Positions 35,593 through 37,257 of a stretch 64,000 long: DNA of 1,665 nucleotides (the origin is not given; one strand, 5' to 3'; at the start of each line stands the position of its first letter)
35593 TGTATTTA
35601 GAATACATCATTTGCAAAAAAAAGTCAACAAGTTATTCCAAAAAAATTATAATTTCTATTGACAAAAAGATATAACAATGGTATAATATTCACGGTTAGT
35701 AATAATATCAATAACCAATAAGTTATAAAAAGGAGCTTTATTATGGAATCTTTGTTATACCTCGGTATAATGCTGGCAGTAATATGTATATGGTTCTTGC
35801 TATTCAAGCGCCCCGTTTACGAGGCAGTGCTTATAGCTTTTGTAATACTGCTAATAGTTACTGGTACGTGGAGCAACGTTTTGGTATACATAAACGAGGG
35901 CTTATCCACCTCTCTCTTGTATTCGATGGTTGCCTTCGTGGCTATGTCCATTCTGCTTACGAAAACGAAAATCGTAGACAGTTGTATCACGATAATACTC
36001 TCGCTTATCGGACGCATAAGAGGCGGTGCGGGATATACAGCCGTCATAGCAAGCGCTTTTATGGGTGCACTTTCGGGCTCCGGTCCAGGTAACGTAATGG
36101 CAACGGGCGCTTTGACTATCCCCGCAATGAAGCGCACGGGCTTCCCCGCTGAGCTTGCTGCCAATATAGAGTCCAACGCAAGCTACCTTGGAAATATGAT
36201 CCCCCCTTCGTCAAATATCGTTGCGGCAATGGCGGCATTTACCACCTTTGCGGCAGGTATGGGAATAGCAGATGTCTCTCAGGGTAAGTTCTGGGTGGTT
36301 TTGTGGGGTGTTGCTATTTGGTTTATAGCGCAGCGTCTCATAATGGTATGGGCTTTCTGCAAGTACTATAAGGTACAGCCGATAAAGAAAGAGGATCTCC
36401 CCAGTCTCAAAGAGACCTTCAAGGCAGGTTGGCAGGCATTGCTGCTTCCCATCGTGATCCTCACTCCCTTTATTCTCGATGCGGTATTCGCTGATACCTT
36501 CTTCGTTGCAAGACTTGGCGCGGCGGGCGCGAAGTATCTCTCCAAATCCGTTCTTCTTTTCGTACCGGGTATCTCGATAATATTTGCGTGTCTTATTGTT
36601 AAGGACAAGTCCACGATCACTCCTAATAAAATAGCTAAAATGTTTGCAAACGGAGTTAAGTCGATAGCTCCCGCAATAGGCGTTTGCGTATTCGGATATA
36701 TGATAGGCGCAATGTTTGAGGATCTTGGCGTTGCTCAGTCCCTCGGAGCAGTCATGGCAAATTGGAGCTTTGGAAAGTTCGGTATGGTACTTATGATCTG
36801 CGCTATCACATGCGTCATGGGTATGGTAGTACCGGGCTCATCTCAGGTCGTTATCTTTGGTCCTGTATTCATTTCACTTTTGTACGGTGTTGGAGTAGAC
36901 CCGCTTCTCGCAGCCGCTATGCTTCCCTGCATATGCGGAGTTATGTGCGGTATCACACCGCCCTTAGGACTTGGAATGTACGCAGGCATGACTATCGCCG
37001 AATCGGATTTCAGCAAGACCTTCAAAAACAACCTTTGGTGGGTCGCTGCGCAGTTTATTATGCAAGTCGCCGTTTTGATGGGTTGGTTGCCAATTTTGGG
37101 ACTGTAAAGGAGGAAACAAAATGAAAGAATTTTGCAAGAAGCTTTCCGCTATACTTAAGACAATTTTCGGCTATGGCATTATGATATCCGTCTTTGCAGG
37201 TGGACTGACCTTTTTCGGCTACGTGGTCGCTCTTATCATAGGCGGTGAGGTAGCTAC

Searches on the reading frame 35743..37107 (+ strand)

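Call 21: search_protein_families(library=pfam, proteins=[window:35743-37107:+])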
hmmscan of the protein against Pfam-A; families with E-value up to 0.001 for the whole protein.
window:35743-37107:+ (454 aa): 2 families
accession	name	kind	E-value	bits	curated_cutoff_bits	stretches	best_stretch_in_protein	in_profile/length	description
PF06808.19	DctM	-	3.3e-54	184.7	23.8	1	14-445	3-408/413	Tripartite ATP-independent periplasmic transporter, DctM component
PF03600.22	CitMHS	-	6.6e-05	22.6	31.9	1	279-410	16-141/336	Citrate transporter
